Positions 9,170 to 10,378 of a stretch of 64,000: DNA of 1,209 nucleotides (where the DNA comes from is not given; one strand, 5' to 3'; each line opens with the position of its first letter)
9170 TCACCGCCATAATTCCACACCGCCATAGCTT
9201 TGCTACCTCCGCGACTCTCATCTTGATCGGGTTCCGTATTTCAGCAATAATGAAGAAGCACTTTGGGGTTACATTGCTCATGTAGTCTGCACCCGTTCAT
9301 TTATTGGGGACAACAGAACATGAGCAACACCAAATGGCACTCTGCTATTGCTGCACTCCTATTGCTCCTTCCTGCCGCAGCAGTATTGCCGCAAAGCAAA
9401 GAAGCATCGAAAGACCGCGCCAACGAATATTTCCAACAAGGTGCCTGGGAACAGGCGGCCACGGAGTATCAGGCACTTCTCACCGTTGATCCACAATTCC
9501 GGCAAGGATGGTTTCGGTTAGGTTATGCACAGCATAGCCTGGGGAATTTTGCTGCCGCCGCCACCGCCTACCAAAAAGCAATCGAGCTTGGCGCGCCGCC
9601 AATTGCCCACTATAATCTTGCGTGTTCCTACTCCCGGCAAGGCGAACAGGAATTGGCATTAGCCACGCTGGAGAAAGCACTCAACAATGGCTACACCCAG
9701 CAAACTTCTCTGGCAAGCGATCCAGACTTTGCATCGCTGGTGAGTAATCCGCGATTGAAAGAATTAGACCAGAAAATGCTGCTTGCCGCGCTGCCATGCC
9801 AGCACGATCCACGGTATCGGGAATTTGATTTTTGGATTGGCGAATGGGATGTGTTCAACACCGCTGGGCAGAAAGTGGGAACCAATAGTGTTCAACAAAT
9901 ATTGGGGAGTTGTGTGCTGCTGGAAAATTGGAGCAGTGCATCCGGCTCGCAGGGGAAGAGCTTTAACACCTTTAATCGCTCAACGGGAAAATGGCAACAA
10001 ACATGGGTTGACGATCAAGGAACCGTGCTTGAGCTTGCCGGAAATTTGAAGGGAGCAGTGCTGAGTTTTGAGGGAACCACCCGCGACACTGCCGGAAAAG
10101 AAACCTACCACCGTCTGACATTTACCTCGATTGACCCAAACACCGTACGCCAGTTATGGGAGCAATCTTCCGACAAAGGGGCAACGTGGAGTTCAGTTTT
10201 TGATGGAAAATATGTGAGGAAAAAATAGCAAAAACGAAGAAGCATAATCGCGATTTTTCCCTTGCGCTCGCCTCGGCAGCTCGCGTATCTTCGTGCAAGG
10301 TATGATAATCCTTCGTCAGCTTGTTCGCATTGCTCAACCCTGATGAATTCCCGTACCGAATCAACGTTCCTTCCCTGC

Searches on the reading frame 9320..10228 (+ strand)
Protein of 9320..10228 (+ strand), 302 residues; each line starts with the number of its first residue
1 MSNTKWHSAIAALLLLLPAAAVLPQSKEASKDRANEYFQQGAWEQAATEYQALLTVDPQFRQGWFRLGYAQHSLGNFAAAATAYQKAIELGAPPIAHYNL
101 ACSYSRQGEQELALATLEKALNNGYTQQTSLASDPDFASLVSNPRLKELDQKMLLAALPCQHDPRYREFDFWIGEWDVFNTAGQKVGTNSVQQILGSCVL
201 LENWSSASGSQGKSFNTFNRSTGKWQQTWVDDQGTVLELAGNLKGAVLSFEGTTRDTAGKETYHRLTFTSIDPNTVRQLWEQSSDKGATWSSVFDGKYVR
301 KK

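Call 12: search_protein_families(library=pfam, proteins=[window:9320-10228:+], max_evalue=0.01)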
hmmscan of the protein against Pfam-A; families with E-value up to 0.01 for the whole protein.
window:9320-10228:+ (302 aa): 17 families
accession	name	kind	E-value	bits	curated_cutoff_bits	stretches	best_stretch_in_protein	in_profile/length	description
PF00515.34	TPR_1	-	1e-15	57.2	27.8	2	63-90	3-30/34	Tetratricopeptide repeat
PF07719.23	TPR_2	-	1.7e-15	56.2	27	3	63-90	3-30/34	Tetratricopeptide repeat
PF13432.12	TPR_16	-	5e-12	46.5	32.7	2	32-91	2-61/65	Tetratricopeptide repeat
PF13414.12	TPR_11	-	9.1e-12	44.9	26.8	1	35-75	2-42/42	TPR repeat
PF13181.12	TPR_8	-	5.5e-11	42.2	25.7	2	63-90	3-30/34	Tetratricopeptide repeat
PF13174.12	TPR_6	-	2.3e-08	34.6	26.3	0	96-123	2-29/33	Tetratricopeptide repeat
PF13428.12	TPR_14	-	8e-07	29.6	23.5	1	29-69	3-43/44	Tetratricopeptide repeat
PF13176.12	TPR_7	-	5.1e-06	26.6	27.9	0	96-121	1-26/36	Tetratricopeptide repeat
PF13424.12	TPR_12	-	4.3e-05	24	30.1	0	96-122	47-73/77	Tetratricopeptide repeat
PF13371.12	TPR_9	-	0.0001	22.7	35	1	5-59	10-61/73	Tetratricopeptide repeat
PF07617.17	DUF1579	-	0.00057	20.3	25.2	1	186-300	34-155/155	Protein of unknown function (DUF1579)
PF13431.12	TPR_17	-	0.00067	20.2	24.4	0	94-114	13-33/34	Tetratricopeptide repeat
PF02391.22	MoaE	-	0.0031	18.1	23.4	1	242-290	18-67/114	MoaE protein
PF23914.1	TPR_CcmH_CycH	-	0.0035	17.6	42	0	54-91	43-80/158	Cytochrome c-type biogenesis protein H TPR domain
PF07721.20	TPR_4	-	0.0055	17.7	27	0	96-118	3-25/26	Tetratricopeptide repeat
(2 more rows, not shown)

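Call 15: find_encoding_contigs(protein=window:9320-10228:+, flank=10000, max_places=10)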
Protein window:9320-10228:+ (302 aa): 23 contigs read that carry it; 10 places shown.
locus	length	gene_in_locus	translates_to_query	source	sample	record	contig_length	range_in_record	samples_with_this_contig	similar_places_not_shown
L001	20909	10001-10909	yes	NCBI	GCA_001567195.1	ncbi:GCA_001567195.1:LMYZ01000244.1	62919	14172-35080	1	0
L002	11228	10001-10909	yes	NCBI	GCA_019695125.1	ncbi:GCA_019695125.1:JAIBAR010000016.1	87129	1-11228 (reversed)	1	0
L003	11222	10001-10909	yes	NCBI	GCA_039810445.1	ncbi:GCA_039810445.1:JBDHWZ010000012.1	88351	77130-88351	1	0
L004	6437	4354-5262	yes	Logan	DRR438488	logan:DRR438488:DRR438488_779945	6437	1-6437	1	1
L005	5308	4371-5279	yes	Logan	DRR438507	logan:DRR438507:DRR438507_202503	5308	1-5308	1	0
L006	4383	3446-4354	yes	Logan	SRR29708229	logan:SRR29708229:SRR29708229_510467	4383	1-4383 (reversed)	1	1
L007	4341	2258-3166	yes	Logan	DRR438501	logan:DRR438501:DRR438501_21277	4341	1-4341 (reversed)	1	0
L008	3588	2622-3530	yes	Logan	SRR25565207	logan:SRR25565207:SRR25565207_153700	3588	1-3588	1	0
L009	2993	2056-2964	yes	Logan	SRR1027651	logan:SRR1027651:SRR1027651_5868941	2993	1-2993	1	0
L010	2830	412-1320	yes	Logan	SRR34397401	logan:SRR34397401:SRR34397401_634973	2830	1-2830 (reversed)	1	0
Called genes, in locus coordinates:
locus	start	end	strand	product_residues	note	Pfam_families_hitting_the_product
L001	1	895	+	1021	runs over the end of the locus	PF18962:Por_Secre_tail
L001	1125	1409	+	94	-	-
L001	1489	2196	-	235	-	PF00834:Ribul_P_3_epim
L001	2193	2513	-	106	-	-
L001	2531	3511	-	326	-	PF13654:AAA_32, PF20436:LonB_AAA-LID, PF05362:Lon_C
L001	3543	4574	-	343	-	PF20437:LonC_helical, PF13654:AAA_32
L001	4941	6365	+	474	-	PF28494:GlyRS_ins_1, PF00587:tRNA-synt_2b, PF03129:HGTP_anticodon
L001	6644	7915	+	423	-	PF07638:Sigma70_ECF (faint), PF13384:HTH_23, PF00196:GerE (faint), PF08279:HTH_11 (faint), PF13518:HTH_28, PF13551:HTH_29 (weak), PF08281:Sigma70_r4_2 (weak)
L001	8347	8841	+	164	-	-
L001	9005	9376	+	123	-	PF18962:Por_Secre_tail (weak)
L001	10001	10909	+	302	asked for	PF13176:TPR_7 (faint), PF07719:TPR_2 (faint), PF13428:TPR_14 (faint), PF13174:TPR_6 (faint), PF13181:TPR_8 (faint), PF13414:TPR_11, PF13432:TPR_16, PF00515:TPR_1 (weak)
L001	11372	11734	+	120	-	-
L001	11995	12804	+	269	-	-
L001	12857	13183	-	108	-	-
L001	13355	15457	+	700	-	PF17164:DUF5122 (faint), PF18962:Por_Secre_tail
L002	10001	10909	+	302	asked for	PF13176:TPR_7 (faint), PF07719:TPR_2 (faint), PF13428:TPR_14 (faint), PF13174:TPR_6 (faint), PF13181:TPR_8 (faint), PF13414:TPR_11, PF13432:TPR_16, PF00515:TPR_1 (weak)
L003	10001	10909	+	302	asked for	PF13176:TPR_7 (faint), PF07719:TPR_2 (faint), PF13428:TPR_14 (faint), PF13174:TPR_6 (faint), PF13181:TPR_8 (faint), PF13414:TPR_11, PF13432:TPR_16, PF00515:TPR_1 (weak)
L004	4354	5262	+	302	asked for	PF13176:TPR_7 (faint), PF07719:TPR_2 (faint), PF13428:TPR_14 (faint), PF13174:TPR_6 (faint), PF13181:TPR_8 (faint), PF13414:TPR_11, PF13432:TPR_16, PF00515:TPR_1 (weak)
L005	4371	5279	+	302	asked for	PF13176:TPR_7 (faint), PF07719:TPR_2 (faint), PF13428:TPR_14 (faint), PF13174:TPR_6 (faint), PF13181:TPR_8 (faint), PF13414:TPR_11, PF13432:TPR_16, PF00515:TPR_1 (weak)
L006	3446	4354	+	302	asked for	PF13176:TPR_7 (faint), PF07719:TPR_2 (faint), PF13428:TPR_14 (faint), PF13174:TPR_6 (faint), PF13181:TPR_8 (faint), PF13414:TPR_11, PF13432:TPR_16, PF00515:TPR_1 (weak)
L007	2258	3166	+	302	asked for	PF13176:TPR_7 (faint), PF07719:TPR_2 (faint), PF13428:TPR_14 (faint), PF13174:TPR_6 (faint), PF13181:TPR_8 (faint), PF13414:TPR_11, PF13432:TPR_16, PF00515:TPR_1 (weak)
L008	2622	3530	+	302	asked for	PF13176:TPR_7 (faint), PF07719:TPR_2 (faint), PF13428:TPR_14 (faint), PF13174:TPR_6 (faint), PF13181:TPR_8 (faint), PF13414:TPR_11, PF13432:TPR_16, PF00515:TPR_1 (weak)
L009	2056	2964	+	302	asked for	PF13176:TPR_7 (faint), PF07719:TPR_2 (faint), PF13428:TPR_14 (faint), PF13174:TPR_6 (faint), PF13181:TPR_8 (faint), PF13414:TPR_11, PF13432:TPR_16, PF00515:TPR_1 (weak)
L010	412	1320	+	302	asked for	PF13176:TPR_7 (faint), PF07719:TPR_2 (faint), PF13428:TPR_14 (faint), PF13174:TPR_6 (faint), PF13181:TPR_8 (faint), PF13414:TPR_11, PF13432:TPR_16, PF00515:TPR_1 (weak)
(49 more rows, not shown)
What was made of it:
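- Long gaps are common in this neighbourhood (gene tables of call 15).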

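Call 21: find_homologous_proteins(query=window:9320-10228:+, max_evalue=1e-10)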
Query window:9320-10228:+ (302 aa): 387 proteins with E <= 1e-10 among 5591 candidates; the best 120 are listed.
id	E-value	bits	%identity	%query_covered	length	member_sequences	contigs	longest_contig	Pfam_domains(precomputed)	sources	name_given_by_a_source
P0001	2.1e-188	643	93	100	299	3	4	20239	PF13414.13,PF13371.13,PF00515.35,PF13432.13,PF13428.13,PF13181.13,PF07719.24,PF13174.13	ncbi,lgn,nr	ncbi:MAG: tetratricopeptide repeat protein [Chlorobi bacterium CHB2]|nr:tetratricopeptide repeat pro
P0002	1.6e-139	483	70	99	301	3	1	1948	PF07721.21,PF13414.13,PF00515.35,PF13424.13,PF13176.13,PF13432.13,PF13428.13,PF13181.13,PF07719.24,PF13174.13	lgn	-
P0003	9.1e-136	471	70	97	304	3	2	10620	PF13414.13,PF00515.35,PF13424.13,PF13176.13,PF13432.13,PF13428.13,PF13181.13,PF07719.24,PF13174.13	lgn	-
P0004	8.3e-130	451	65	100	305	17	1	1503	PF00515.35,PF13424.13,PF13432.13,PF13428.13,PF13181.13,PF07719.24,PF13174.13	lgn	-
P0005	2.8e-86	308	49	100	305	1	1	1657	PF13431.13,PF13414.13,PF13176.13,PF13428.13,PF14559.13,PF25068.3,PF00515.35,PF13424.13,PF13432.13,PF13181.13,PF07719.24,PF13174.13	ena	-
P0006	1.1e-82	297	50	89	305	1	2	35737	PF13431.13,PF13414.13,PF13176.13,PF13428.13,PF14559.13,PF00515.35,PF12895.14,PF13424.13,PF13432.13,PF13181.13,PF07719.24,PF13174.13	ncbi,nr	ncbi:MAG: tetratricopeptide repeat protein [Blastocatellia bacterium]|nr:tetratricopeptide repeat pr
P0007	1.4e-81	293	48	98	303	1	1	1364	PF25068.3,PF00515.35,PF13424.13,PF13432.13,PF13181.13,PF07719.24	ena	-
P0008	1.6e-81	293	48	97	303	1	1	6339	PF13431.13,PF13414.13,PF00515.35,PF13424.13,PF13432.13,PF13428.13,PF13181.13,PF07719.24,PF13174.13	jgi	jgi:tetratricopeptide (TPR) repeat protein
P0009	1.2e-78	283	44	96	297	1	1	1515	PF13431.13,PF00515.35,PF13432.13,PF07719.24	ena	-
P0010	1.3e-78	283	47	92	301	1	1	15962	PF13431.13,PF13414.13,PF13176.13,PF13428.13,PF14559.13,PF00515.35,PF12895.14,PF13424.13,PF13432.13,PF13181.13,PF07719.24,PF13174.13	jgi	jgi:tetratricopeptide (TPR) repeat protein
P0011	2.6e-78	282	47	97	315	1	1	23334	PF13431.13,PF13414.13,PF13176.13,PF13428.13,PF14559.13,PF13371.13,PF00515.35,PF12895.14,PF13424.13,PF13432.13,PF13181.13,PF07719.24,PF13174.13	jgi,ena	-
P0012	2.7e-78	282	46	93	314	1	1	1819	PF14559.13,PF13431.13,PF13414.13,PF00515.35,PF12895.14,PF13424.13,PF13432.13,PF13428.13,PF13181.13,PF07719.24,PF13174.13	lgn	-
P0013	4.7e-77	278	45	97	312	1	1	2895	PF13431.13,PF13414.13,PF13428.13,PF14559.13,PF13371.13,PF00515.35,PF12895.14,PF13424.13,PF13432.13,PF13181.13,PF07719.24,PF13174.13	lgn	-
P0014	8.9e-77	277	45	97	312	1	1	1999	PF13431.13,PF13414.13,PF13176.13,PF13428.13,PF14559.13,PF13371.13,PF00515.35,PF21033.5,PF13432.13,PF13181.13,PF07719.24,PF13174.13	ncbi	ncbi:MAG: tetratricopeptide repeat protein [Acidobacteriota bacterium]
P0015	3.0e-76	275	46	94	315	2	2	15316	PF14559.13,PF13431.13,PF13371.13,PF00515.35,PF13424.13,PF13432.13,PF13428.13,PF13181.13,PF07719.24,PF13174.13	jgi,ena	jgi:hypothetical protein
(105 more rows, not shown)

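Call 24: find_encoding_contigs(protein=P0001, flank=10000, max_places=6)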
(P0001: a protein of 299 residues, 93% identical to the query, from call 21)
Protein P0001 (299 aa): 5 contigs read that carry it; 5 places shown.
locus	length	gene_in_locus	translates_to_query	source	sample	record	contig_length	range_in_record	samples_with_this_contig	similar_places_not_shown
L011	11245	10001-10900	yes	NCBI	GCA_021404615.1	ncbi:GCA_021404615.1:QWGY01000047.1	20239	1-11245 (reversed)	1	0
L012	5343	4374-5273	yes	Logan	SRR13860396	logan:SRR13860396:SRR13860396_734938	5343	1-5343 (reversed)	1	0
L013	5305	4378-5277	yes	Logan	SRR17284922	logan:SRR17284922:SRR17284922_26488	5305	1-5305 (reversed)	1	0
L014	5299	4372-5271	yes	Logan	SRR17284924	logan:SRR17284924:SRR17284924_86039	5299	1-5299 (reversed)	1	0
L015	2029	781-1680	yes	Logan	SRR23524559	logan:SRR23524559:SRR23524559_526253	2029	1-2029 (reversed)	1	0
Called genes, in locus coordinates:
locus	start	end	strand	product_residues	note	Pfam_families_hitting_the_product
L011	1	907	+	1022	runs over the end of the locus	PF18962:Por_Secre_tail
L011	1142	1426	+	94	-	-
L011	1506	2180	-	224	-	PF00834:Ribul_P_3_epim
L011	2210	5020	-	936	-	PF20437:LonC_helical, PF13654:AAA_32, PF20436:LonB_AAA-LID, PF05362:Lon_C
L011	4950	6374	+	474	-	PF28494:GlyRS_ins_1, PF00587:tRNA-synt_2b, PF03129:HGTP_anticodon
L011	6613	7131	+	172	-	PF13565:HTH_32 (faint), PF13384:HTH_23, PF08279:HTH_11 (weak), PF13518:HTH_28, PF13551:HTH_29 (weak)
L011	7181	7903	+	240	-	PF00196:GerE (weak), PF08281:Sigma70_r4_2 (weak)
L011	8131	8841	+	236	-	-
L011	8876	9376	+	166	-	PF18962:Por_Secre_tail (weak)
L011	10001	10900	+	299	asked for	PF13371:TPR_9 (faint), PF00515:TPR_1 (faint), PF07719:TPR_2 (faint), PF13181:TPR_8 (faint), PF13428:TPR_14 (faint), PF13432:TPR_16, PF13174:TPR_6 (faint), PF13414:TPR_11 (weak)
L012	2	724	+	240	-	?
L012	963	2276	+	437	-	PF07638:Sigma70_ECF (faint), PF13384:HTH_23, PF00196:GerE (faint), PF08279:HTH_11 (faint), PF13518:HTH_28 (weak), PF13551:HTH_29 (weak), PF08281:Sigma70_r4_2 (weak)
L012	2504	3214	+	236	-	-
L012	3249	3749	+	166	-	PF18962:Por_Secre_tail (weak)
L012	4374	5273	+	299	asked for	PF13371:TPR_9 (faint), PF00515:TPR_1 (faint), PF07719:TPR_2 (faint), PF13181:TPR_8 (faint), PF13428:TPR_14 (faint), PF13432:TPR_16, PF13174:TPR_6 (faint), PF13414:TPR_11 (weak)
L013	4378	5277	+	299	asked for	PF13371:TPR_9 (faint), PF00515:TPR_1 (faint), PF07719:TPR_2 (faint), PF13181:TPR_8 (faint), PF13428:TPR_14 (faint), PF13432:TPR_16, PF13174:TPR_6 (faint), PF13414:TPR_11 (weak)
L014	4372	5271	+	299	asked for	PF13371:TPR_9 (faint), PF00515:TPR_1 (faint), PF07719:TPR_2 (faint), PF13181:TPR_8 (faint), PF13428:TPR_14 (faint), PF13432:TPR_16, PF13174:TPR_6 (faint), PF13414:TPR_11 (weak)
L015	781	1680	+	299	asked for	PF13371:TPR_9 (faint), PF00515:TPR_1 (faint), PF07719:TPR_2 (faint), PF13181:TPR_8 (faint), PF13428:TPR_14 (faint), PF13432:TPR_16, PF13174:TPR_6 (faint), PF13414:TPR_11 (weak)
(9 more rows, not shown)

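Call 25: find_encoding_contigs(protein=P0003, flank=10000, max_places=6)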
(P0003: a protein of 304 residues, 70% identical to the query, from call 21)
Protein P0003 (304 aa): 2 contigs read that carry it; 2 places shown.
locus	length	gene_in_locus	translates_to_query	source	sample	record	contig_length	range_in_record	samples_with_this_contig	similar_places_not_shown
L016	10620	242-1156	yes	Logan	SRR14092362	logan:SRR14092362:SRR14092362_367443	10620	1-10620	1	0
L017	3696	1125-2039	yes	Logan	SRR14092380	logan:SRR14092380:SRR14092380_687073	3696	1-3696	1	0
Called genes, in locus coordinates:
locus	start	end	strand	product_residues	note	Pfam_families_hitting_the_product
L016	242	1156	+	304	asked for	PF13174:TPR_6 (faint), PF13181:TPR_8 (faint), PF13424:TPR_12 (faint), PF13428:TPR_14 (faint), PF13176:TPR_7 (faint), PF13432:TPR_16, PF00515:TPR_1 (weak), PF07719:TPR_2 (weak), +1 more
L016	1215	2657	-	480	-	PF17517:IgGFc_binding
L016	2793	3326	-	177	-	-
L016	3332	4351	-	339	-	PF00005:ABC_tran, PF08352:oligo_HPY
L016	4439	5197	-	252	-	PF20260:PUA_4 (weak), PF04452:Methyltrans_RNA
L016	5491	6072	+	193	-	PF04542:Sigma70_r2, PF08281:Sigma70_r4_2, PF04545:Sigma70_r4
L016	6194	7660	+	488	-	-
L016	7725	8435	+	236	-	-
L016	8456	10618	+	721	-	?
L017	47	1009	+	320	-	PF02678:Pirin, PF05726:Pirin_C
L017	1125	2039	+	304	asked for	PF13174:TPR_6 (faint), PF13181:TPR_8 (faint), PF13424:TPR_12 (faint), PF13428:TPR_14 (faint), PF13176:TPR_7 (faint), PF13432:TPR_16, PF00515:TPR_1 (weak), PF07719:TPR_2 (weak), +1 more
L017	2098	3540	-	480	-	PF17517:IgGFc_binding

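Call 26: find_encoding_contigs(protein=P0002, flank=10000, max_places=6)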
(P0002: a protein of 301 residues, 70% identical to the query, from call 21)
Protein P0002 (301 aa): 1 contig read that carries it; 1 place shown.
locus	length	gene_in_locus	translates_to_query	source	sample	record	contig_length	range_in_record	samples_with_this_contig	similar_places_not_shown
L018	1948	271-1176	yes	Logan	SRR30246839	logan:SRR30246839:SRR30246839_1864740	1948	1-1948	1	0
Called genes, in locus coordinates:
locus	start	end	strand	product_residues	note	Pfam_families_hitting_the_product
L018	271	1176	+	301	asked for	PF13428:TPR_14 (faint), PF07721:TPR_4 (faint), PF13174:TPR_6 (faint), PF13176:TPR_7 (faint), PF13432:TPR_16, PF00515:TPR_1 (weak), PF07719:TPR_2 (weak), PF13424:TPR_12 (weak), +2 more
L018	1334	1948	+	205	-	?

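Call 27: find_encoding_contigs(protein=P0004, flank=10000, max_places=6)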
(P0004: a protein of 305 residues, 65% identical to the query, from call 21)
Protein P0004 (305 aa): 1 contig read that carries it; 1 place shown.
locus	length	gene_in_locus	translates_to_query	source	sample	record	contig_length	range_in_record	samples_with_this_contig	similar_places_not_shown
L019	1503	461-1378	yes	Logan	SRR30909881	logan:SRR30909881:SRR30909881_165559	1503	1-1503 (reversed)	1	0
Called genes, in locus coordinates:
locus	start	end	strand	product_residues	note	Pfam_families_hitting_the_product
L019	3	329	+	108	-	?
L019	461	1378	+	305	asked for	PF13174:TPR_6 (faint), PF00515:TPR_1 (faint), PF07719:TPR_2 (faint), PF13428:TPR_14 (faint), PF13432:TPR_16, PF13181:TPR_8 (faint), PF13424:TPR_12 (faint)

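Call 56: list_cluster_members(proteins=[window:9320-10228:+, window:8979-9281:-, P0121, window:8195-8695:+])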
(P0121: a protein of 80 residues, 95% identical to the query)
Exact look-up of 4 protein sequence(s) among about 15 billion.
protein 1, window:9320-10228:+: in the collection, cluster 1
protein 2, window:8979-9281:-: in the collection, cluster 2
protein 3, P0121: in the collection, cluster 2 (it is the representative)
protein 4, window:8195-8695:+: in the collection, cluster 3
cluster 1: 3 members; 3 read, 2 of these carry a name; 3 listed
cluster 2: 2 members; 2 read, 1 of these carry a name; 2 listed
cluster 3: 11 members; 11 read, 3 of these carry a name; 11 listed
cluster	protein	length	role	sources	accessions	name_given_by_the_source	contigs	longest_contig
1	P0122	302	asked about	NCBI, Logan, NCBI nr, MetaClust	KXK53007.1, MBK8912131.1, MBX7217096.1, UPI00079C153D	MAG: tetratricopeptide repeat protein [Chlorobi bacterium] | MAG: Tetratricopeptide repeat protein [Chlorobi bacterium OLB7] | status=active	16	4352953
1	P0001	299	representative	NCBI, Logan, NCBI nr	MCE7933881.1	MAG: tetratricopeptide repeat protein [Chlorobi bacterium CHB2] | tetratricopeptide repeat protein [Chlorobi bacterium CHB2]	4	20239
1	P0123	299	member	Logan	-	-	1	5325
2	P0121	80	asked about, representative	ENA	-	-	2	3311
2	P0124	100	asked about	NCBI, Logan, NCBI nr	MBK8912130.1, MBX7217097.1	MAG: hypothetical protein IPM61_12480 [Chlorobi bacterium] | hypothetical protein [Chlorobiota bacterium]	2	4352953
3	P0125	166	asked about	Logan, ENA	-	-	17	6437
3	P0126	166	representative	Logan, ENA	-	-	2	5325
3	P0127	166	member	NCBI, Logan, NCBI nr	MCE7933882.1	MAG: T9SS C-terminal target domain-containing protein [Chlorobi bacterium CHB2] | T9SS C-terminal target domain-containing protein [Chlorobi bacterium CHB2]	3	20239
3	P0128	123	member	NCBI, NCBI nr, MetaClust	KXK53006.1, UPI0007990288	MAG: hypothetical protein UZ07_CHB004002904 [Chlorobi bacterium OLB7] | status=active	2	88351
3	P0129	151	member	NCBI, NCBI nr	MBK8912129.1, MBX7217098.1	MAG: T9SS type A sorting domain-containing protein [Chlorobi bacterium] | T9SS type A sorting domain-containing protein [Chlorobiota bacterium]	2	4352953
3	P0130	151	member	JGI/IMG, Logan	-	-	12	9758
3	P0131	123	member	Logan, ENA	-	-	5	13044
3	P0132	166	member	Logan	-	-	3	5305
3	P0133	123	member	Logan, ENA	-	-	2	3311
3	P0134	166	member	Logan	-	-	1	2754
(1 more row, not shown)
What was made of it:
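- It is annotated as a hypothetical protein in two NCBI MAGs (calls 15, 56).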
